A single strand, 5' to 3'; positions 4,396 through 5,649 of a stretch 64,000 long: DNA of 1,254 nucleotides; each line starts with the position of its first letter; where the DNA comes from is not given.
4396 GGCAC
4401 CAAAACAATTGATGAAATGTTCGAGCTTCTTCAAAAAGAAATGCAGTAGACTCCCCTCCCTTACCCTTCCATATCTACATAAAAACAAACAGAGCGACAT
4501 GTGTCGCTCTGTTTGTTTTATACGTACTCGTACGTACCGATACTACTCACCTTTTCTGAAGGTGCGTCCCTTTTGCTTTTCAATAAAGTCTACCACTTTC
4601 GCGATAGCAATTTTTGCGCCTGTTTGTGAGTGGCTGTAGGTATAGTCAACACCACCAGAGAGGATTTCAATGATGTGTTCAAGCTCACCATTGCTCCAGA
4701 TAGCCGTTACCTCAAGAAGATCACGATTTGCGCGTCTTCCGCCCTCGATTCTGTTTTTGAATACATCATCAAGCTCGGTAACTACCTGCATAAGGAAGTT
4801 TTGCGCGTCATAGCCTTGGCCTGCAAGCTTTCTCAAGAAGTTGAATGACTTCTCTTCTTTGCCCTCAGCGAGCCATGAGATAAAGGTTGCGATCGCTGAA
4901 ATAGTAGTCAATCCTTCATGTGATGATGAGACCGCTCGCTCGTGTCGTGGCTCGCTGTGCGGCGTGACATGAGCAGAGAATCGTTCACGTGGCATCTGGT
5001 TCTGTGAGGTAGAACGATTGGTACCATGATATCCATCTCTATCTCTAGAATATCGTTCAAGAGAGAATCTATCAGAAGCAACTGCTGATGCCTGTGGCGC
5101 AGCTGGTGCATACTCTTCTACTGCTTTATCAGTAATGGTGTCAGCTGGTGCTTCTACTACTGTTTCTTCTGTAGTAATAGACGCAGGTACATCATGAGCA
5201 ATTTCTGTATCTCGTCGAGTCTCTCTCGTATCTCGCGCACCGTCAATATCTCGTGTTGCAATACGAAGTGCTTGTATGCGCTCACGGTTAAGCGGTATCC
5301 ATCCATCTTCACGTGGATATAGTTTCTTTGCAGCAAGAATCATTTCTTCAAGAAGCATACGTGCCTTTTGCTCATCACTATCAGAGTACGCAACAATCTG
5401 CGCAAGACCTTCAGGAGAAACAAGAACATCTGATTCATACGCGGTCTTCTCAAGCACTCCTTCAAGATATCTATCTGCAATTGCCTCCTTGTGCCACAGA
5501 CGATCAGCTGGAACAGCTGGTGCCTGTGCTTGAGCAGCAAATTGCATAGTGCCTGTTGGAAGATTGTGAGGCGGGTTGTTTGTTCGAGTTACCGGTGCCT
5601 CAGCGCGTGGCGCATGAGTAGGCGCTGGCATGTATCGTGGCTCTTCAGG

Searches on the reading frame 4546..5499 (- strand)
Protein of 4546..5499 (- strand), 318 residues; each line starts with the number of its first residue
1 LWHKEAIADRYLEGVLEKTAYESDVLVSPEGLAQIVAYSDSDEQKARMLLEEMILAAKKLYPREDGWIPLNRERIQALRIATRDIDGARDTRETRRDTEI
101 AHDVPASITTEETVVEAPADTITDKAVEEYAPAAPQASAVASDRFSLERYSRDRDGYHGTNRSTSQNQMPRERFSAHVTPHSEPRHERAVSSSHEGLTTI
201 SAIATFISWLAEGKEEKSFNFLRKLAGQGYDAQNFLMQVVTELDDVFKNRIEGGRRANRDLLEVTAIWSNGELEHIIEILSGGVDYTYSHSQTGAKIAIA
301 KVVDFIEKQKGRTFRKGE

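Call 56: search_protein_families(library=pfam, proteins=[window:4546-5499:-], max_evalue=1)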
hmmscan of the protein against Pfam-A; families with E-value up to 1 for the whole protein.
seq(318 aa): 0 families
